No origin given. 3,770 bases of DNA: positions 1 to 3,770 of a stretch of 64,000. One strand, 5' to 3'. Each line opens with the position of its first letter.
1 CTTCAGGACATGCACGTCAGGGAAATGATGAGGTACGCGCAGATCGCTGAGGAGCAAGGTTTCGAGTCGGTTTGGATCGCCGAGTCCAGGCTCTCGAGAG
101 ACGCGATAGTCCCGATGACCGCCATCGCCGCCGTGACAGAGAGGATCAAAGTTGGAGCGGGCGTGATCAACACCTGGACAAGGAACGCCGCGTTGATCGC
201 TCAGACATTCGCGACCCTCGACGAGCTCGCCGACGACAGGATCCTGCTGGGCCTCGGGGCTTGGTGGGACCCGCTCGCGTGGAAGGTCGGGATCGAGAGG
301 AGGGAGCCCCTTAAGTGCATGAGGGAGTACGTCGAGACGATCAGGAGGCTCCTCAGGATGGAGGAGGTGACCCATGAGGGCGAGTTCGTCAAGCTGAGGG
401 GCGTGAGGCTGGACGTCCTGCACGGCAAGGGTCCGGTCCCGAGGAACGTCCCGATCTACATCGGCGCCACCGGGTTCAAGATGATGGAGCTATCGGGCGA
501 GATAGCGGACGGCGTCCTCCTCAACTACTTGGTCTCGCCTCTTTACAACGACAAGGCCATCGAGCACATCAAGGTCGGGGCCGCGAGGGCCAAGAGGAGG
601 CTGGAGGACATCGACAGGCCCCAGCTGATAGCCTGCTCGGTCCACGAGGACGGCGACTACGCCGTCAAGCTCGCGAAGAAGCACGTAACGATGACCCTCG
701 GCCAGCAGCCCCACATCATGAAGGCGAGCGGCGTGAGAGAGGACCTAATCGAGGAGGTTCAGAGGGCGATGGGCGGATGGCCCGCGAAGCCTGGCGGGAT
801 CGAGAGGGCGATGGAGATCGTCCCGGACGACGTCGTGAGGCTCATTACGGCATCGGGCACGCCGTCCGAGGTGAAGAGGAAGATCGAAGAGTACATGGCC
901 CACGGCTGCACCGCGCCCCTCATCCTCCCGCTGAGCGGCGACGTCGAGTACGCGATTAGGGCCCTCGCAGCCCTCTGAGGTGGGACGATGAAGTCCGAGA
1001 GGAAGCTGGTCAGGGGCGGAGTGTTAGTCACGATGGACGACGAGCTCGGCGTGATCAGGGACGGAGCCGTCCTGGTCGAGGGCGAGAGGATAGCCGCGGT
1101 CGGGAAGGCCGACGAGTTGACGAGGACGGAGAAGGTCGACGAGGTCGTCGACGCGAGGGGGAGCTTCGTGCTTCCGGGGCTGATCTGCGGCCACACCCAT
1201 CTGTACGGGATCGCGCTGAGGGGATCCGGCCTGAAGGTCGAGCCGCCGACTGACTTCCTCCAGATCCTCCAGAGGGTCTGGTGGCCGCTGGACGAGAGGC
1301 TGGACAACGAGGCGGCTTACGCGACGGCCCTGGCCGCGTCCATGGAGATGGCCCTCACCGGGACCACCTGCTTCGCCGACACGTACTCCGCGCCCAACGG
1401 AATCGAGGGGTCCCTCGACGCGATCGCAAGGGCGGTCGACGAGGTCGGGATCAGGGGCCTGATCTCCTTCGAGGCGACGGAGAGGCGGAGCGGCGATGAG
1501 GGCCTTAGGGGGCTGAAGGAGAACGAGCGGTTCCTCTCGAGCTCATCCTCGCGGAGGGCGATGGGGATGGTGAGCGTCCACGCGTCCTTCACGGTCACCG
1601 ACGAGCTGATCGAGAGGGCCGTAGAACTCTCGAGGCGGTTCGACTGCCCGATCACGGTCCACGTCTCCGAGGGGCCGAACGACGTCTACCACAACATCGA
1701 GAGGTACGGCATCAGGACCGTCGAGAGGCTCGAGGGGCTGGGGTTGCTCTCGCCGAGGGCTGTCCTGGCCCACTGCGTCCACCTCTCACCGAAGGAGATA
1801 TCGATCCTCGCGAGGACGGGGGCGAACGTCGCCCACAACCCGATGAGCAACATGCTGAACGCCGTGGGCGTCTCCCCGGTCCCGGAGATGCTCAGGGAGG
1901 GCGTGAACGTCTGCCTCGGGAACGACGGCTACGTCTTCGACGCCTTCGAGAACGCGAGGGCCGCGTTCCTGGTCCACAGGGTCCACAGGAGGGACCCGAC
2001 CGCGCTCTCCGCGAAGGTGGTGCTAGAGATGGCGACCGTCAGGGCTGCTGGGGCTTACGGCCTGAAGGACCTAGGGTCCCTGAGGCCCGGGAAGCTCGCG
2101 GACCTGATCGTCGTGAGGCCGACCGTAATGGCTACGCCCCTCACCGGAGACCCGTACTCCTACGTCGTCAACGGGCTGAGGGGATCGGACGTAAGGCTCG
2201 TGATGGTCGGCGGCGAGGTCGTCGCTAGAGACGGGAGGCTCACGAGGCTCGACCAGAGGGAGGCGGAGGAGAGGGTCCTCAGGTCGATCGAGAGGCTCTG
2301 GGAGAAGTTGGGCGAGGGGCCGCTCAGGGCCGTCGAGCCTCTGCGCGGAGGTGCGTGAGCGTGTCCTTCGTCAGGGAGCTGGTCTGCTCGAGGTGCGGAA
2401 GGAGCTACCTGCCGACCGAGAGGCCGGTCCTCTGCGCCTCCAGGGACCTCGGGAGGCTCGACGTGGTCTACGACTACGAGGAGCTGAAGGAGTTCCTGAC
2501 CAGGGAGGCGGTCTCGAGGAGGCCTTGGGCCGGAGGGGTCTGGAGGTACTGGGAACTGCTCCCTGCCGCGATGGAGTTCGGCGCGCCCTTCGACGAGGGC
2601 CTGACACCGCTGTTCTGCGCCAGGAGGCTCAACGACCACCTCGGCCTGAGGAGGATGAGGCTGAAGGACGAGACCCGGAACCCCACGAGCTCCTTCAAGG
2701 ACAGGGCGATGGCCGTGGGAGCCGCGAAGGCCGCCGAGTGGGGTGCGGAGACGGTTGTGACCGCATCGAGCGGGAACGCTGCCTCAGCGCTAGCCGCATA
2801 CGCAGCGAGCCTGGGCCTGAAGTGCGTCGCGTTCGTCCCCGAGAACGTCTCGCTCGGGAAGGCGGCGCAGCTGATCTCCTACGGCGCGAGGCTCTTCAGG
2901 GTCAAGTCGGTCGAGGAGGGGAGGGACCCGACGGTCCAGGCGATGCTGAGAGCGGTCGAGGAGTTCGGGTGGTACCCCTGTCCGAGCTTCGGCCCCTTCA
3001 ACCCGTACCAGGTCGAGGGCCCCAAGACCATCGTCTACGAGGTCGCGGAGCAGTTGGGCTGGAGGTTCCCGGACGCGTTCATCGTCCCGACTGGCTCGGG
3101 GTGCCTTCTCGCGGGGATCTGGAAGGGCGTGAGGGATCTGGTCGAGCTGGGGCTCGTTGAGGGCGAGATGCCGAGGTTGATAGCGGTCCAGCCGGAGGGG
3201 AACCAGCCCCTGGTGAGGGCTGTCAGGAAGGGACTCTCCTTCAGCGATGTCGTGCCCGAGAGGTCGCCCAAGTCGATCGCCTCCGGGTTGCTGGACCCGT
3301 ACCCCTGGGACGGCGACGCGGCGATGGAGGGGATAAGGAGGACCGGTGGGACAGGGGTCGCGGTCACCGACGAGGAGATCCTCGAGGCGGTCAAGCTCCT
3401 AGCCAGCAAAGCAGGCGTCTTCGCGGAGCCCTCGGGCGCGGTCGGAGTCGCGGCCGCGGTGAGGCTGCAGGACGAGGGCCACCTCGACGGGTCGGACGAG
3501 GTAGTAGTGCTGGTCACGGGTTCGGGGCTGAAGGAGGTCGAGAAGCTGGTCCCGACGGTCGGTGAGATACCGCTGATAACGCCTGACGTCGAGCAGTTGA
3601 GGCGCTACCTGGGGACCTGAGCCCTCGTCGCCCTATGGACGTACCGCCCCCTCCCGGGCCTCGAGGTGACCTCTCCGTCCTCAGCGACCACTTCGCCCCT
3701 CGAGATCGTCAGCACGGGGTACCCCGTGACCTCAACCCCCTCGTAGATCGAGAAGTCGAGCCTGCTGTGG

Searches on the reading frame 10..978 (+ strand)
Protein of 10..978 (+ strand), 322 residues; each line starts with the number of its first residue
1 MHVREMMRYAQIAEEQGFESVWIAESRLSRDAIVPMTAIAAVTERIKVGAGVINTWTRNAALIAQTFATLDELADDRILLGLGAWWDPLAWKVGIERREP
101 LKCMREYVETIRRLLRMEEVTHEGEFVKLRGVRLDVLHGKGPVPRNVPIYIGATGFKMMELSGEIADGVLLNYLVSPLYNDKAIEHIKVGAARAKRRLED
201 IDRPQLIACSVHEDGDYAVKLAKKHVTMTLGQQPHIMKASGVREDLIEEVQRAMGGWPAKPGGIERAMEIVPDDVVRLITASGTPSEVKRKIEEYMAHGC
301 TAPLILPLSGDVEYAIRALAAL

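Call 23: search_protein_families(library=padloc, alignment_id=A1, max_evalue=0.001)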
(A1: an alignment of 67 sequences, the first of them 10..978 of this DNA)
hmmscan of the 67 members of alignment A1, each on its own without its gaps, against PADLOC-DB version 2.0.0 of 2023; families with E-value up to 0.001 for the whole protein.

A. member 1, window:10-978:+ (322 aa): 1 family
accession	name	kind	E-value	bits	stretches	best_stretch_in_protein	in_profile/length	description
PDLC01078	C3a156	-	1.6e-23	81.7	1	7-267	17-225/268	oxidoreductase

B. families by the number of members that match (of 67 scanned): 138 families (the first 25 are shown)
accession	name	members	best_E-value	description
PDLC04140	mad8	5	2.7e-13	mads_8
PDLC04135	mad3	4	7.3e-29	mads_3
PDLC02980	AriA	4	3.5e-12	-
PDLC02914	ATPase-Toprim_I-B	4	3.4e-07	-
PDLC04213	HEC-02A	3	7e-05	-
PDLC01762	Cas3b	2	5.7e-47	-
PDLC01761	Cas3b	2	5.6e-42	-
PDLC01757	Cas3b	2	6.9e-38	-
PDLC01759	Cas3b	2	3.5e-37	-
PDLC01770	Cas3g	2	1.1e-35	-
PDLC01767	Cas3e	2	6.8e-35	-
PDLC02082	Cas3b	2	1.1e-28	-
PDLC01769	Cas3g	2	5.4e-27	-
PDLC02707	PbeA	2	8e-19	PbeA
PDLC01758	Cas3b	2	1e-17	-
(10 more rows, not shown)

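Call 50: search_protein_families(library=pfam, proteins=[window:10-978:+], max_evalue=0.00001)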
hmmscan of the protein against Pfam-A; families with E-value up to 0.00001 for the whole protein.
window:10-978:+ (322 aa): 1 family
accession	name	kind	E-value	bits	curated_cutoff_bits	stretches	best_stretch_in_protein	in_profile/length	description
PF00296.26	Bac_luciferase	-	3.9e-67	227.3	27.9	1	3-299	22-311/314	Luciferase-like monooxygenase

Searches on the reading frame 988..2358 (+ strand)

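Call 50: search_protein_families(library=pfam, proteins=[window:988-2358:+], max_evalue=0.00001)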
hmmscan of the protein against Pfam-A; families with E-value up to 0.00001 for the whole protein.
window:988-2358:+ (456 aa): 3 families
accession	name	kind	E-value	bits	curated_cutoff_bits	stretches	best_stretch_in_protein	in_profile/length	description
PF01979.26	Amidohydro_1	-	3.4e-59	201.3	25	1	60-412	1-345/345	Amidohydrolase family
PF07969.17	Amidohydro_3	-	4.2e-24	86.3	29.7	1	203-413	259-472/472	Amidohydrolase family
PF22039.1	HUTI_composite_bact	-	3.7e-07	30.1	25.5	1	26-46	1-21/26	Imidazolonepropionase-like composite domain, bacteria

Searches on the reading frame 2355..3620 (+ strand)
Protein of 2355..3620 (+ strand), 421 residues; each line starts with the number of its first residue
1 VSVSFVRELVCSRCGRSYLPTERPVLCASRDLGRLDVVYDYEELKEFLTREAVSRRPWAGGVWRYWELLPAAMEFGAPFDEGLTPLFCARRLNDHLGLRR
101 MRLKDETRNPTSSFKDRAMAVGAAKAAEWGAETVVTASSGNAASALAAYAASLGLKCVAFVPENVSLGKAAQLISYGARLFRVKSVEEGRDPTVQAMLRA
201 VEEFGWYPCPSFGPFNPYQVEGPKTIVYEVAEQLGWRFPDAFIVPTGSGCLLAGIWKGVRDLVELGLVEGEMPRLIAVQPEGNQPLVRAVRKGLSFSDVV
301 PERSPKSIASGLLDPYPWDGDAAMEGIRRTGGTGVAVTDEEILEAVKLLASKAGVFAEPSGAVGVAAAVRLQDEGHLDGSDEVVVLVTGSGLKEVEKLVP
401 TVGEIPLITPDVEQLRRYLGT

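Call 50: search_protein_families(library=pfam, proteins=[window:2355-3620:+], max_evalue=0.00001)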
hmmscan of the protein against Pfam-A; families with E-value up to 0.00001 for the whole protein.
window:2355-3620:+ (421 aa): 1 family
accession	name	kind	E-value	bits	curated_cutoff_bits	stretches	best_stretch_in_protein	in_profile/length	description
PF00291.31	PALP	-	1.5e-77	261.2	35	1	81-389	5-295/295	Pyridoxal-phosphate dependent enzyme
